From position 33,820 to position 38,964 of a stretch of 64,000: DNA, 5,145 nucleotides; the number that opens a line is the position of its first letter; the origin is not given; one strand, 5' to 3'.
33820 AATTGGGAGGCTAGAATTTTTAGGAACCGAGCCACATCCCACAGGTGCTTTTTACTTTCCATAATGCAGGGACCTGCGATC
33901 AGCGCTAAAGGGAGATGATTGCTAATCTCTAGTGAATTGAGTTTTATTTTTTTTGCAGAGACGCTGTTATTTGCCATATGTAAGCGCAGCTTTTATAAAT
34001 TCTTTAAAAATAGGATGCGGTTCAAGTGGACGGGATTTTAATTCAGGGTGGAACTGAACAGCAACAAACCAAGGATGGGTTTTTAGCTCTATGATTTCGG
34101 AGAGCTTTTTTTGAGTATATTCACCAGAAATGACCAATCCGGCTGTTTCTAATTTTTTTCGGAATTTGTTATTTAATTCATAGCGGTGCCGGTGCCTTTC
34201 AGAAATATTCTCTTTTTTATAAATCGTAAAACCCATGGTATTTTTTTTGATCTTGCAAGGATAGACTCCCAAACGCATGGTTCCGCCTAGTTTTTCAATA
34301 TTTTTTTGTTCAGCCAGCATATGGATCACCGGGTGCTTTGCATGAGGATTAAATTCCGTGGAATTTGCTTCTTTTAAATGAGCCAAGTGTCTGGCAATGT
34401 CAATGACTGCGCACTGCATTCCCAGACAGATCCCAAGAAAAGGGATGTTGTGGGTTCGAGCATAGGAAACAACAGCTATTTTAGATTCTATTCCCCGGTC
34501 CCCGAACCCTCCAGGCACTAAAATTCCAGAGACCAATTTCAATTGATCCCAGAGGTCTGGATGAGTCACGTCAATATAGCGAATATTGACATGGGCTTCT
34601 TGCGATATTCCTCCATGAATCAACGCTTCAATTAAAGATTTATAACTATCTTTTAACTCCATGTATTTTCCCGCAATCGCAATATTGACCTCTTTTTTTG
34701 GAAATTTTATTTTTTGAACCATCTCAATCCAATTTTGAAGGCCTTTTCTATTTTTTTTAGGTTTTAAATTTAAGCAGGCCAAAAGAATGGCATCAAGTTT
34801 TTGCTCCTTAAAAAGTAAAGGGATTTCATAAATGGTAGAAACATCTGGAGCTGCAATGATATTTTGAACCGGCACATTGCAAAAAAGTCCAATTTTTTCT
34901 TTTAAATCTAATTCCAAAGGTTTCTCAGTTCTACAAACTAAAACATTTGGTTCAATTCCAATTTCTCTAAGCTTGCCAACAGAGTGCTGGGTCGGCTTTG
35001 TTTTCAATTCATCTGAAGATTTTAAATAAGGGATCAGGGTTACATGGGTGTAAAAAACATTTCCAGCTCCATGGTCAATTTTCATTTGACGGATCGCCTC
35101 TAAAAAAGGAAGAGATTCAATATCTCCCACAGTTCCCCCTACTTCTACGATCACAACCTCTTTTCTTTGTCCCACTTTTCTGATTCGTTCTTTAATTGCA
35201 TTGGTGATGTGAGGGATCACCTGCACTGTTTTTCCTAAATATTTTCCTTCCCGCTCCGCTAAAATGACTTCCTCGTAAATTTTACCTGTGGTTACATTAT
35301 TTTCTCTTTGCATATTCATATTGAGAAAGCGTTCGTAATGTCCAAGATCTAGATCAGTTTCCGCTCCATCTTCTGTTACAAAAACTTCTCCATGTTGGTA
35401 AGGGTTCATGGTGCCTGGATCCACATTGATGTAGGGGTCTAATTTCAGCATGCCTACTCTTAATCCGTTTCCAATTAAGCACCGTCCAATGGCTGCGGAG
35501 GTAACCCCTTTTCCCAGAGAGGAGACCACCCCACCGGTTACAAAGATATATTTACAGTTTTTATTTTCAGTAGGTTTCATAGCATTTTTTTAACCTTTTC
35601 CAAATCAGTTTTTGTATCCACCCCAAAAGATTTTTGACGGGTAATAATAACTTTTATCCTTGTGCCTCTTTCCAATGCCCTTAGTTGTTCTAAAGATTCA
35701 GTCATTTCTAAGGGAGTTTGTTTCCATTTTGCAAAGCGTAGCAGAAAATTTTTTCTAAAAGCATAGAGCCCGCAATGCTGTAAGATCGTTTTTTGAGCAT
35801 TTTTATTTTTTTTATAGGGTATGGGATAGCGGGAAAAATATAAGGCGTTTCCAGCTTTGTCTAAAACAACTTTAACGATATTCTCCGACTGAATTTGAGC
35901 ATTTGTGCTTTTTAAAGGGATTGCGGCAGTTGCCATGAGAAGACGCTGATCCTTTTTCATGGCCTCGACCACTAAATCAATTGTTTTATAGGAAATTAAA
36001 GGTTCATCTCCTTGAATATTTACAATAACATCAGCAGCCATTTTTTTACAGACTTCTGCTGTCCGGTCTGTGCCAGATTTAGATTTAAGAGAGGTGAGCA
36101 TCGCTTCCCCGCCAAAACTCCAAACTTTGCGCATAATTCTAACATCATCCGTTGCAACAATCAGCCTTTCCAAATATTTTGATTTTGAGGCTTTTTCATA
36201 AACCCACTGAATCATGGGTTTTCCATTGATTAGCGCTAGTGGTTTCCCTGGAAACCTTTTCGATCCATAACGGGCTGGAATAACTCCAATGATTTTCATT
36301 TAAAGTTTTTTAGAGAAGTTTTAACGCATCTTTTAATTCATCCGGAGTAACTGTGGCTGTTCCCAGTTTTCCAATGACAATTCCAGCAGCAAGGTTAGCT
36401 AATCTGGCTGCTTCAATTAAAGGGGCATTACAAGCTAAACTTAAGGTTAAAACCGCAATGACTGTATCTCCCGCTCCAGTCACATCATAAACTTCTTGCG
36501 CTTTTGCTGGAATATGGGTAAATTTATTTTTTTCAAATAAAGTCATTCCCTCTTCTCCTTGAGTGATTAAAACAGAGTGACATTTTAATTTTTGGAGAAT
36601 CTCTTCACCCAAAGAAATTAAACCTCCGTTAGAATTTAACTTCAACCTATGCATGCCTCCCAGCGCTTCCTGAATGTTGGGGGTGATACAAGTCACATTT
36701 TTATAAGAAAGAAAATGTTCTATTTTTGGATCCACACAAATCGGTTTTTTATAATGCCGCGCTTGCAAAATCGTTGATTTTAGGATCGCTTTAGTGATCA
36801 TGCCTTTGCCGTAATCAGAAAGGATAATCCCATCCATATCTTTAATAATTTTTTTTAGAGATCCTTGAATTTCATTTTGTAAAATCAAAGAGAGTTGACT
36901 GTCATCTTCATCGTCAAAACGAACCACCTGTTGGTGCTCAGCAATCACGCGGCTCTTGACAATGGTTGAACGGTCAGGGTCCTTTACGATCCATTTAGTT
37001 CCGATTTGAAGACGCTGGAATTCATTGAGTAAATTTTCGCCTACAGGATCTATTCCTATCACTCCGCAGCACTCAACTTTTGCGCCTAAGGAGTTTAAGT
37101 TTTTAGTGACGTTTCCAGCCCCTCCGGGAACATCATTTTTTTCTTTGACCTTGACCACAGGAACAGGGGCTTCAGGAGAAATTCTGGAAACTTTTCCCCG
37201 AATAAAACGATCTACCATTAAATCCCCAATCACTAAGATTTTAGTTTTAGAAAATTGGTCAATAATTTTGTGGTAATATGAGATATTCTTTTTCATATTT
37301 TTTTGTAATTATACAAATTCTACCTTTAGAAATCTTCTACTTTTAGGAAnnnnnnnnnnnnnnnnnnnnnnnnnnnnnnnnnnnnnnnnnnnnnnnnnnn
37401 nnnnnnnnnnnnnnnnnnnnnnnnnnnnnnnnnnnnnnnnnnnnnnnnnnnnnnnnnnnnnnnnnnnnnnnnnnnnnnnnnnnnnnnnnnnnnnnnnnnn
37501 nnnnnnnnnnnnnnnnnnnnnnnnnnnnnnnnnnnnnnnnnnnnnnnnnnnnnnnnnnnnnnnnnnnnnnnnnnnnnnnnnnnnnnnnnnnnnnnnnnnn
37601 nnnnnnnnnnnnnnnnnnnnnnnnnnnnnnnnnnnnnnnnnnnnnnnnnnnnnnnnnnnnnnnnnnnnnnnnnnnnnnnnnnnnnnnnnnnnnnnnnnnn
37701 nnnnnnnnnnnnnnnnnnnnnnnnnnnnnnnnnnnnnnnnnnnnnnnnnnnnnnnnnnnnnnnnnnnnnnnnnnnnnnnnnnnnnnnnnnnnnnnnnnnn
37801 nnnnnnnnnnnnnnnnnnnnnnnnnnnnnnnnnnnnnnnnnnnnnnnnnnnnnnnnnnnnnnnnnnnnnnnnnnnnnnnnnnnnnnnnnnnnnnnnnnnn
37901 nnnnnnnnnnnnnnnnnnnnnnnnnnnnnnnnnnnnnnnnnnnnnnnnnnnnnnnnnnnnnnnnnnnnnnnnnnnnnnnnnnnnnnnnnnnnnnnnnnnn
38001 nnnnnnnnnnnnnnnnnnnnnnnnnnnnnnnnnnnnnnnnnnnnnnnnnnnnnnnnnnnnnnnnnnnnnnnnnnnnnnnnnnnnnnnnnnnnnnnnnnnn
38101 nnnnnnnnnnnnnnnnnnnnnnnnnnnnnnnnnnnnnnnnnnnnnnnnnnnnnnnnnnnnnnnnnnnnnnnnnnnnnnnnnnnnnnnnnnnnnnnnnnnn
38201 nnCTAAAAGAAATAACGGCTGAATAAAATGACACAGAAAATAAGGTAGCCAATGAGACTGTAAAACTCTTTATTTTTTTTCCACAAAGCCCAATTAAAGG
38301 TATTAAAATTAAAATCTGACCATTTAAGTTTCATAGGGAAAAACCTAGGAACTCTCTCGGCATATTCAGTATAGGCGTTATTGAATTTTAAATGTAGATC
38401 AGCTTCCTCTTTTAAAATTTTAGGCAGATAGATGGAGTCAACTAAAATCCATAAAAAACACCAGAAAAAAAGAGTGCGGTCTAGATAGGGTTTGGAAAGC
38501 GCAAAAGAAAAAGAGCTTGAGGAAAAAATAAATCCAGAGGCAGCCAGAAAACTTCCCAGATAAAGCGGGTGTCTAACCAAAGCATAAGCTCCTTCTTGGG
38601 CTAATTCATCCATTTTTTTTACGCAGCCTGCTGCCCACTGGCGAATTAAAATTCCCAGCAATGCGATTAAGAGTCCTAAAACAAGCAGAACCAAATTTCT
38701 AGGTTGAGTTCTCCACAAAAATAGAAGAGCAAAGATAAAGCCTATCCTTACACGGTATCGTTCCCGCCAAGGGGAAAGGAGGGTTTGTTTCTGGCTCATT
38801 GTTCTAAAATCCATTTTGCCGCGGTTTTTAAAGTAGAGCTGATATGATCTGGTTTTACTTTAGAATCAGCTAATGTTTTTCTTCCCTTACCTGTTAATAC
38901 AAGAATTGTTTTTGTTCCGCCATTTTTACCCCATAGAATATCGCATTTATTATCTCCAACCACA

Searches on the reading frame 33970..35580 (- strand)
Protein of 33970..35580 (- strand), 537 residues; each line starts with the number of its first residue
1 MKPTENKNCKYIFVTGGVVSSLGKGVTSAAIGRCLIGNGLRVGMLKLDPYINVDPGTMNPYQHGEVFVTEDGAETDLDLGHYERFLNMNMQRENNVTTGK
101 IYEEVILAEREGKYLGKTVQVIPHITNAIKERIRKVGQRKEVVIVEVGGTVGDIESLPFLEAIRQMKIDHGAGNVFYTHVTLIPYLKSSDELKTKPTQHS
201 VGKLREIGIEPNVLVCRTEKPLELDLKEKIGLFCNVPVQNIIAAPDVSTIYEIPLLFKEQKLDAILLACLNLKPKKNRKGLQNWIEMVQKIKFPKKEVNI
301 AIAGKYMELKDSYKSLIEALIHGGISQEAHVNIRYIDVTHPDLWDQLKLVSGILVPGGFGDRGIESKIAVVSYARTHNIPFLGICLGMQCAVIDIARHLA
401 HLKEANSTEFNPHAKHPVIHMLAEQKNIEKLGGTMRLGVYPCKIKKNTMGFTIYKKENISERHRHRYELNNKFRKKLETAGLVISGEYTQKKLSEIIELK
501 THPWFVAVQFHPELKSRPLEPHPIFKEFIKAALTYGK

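Call 74: search_protein_families(library=pfam, proteins=[window:33970-35580:-], max_evalue=0.0001)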
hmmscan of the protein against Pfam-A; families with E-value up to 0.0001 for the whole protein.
window:33970-35580:- (537 aa): 3 families
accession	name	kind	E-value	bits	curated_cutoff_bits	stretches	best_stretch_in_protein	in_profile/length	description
PF06418.20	CTP_synth_N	-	1.5e-124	415.1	26.1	1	10-272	1-265/265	CTP synthase N-terminus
PF00117.34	GATase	-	3.7e-40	138.1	22.8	1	309-530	2-189/190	Glutamine amidotransferase class-I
PF07722.19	Peptidase_C26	-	2.5e-06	27.9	20.5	1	367-513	94-219/219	Peptidase C26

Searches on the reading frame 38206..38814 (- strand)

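Call 60: search_protein_families(library=pfam, proteins=[window:38206-38814:-], max_evalue=10)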
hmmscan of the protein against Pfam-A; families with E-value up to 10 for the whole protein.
window:38206-38814:- (203 aa): 2 families
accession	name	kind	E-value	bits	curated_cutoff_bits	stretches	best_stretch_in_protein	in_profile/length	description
PF04191.18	PEMT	-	0.0028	18.5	25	1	58-103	27-74/105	Phospholipid methyltransferase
PF04140.19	ICMT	-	0.041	14.7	24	1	67-92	31-56/95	Isoprenylcysteine carboxyl methyltransferase (ICMT) family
